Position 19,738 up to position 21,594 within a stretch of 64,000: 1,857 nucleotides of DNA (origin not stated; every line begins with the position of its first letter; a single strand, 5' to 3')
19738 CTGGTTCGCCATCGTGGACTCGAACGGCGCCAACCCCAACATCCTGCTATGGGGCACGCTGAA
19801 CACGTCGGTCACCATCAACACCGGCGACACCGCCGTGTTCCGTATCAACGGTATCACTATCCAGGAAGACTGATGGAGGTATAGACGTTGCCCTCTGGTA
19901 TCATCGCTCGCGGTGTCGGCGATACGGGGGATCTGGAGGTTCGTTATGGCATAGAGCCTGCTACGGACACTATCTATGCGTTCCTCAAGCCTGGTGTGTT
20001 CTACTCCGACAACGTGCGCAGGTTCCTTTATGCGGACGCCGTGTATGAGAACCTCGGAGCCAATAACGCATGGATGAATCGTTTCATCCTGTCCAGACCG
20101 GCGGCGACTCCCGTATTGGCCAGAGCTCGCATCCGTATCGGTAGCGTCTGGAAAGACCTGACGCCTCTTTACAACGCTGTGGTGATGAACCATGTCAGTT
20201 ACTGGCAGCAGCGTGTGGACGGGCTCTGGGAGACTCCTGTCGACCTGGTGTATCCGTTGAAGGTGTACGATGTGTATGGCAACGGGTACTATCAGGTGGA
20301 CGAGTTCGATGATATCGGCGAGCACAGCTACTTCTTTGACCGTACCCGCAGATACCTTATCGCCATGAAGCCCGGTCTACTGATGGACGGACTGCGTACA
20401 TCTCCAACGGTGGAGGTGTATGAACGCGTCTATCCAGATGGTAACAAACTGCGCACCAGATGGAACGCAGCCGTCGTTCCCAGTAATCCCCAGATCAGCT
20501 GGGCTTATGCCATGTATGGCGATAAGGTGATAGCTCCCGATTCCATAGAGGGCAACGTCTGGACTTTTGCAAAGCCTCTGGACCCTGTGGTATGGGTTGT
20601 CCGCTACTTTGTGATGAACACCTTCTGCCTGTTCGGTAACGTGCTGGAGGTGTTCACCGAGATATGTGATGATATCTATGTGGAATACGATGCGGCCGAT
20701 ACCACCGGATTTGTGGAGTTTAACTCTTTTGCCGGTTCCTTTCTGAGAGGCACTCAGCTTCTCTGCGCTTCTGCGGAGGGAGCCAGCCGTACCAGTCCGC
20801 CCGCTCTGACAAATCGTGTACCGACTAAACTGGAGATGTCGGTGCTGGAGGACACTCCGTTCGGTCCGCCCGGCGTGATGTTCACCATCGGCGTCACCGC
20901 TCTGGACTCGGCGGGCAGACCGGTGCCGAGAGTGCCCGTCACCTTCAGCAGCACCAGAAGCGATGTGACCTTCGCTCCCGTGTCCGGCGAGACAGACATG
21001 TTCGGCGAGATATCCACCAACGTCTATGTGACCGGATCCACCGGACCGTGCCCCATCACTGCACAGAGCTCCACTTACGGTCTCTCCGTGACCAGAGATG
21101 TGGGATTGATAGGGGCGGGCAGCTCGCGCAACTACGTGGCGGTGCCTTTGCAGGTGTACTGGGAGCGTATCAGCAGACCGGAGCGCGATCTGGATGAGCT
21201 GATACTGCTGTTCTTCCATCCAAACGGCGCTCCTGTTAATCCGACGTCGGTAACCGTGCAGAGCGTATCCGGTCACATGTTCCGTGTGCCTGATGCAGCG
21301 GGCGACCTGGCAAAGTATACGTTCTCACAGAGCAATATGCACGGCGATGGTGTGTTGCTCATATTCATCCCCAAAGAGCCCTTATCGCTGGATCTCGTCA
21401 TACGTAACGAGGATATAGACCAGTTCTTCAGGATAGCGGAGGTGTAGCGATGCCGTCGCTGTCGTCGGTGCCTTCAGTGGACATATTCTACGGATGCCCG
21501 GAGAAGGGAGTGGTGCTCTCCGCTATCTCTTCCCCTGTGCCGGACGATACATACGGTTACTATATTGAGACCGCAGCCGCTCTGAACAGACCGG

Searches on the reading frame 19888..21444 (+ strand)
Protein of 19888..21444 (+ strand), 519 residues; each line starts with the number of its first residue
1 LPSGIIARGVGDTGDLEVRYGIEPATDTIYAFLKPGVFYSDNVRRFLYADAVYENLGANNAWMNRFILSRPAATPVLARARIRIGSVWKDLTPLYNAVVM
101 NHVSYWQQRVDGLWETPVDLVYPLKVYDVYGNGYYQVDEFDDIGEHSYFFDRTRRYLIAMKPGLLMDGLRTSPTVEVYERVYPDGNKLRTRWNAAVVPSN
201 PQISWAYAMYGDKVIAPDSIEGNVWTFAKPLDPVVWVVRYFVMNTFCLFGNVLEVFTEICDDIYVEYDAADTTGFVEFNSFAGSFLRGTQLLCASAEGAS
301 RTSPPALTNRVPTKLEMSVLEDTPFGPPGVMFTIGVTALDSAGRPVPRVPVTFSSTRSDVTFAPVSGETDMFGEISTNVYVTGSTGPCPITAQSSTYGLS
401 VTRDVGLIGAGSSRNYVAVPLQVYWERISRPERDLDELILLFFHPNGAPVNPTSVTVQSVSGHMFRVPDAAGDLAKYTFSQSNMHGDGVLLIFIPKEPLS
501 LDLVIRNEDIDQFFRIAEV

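Call 29: search_protein_families(library=pfam, max_evalue=0.001, proteins=[window:19888-21444:+])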
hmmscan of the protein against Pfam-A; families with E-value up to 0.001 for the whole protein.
window:19888-21444:+ (519 aa): 1 family
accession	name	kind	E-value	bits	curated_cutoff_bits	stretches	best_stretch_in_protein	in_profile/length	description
PF02369.22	Big_1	-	1.3e-07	32.1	34.9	1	332-394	19-80/93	Bacterial Ig-like domain (group 1)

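Call 60: search_protein_families(library=phrogs, max_evalue=0.00001, proteins=[window:19888-21444:+])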
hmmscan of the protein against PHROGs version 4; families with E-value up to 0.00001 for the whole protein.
window:19888-21444:+ (519 aa): 0 families
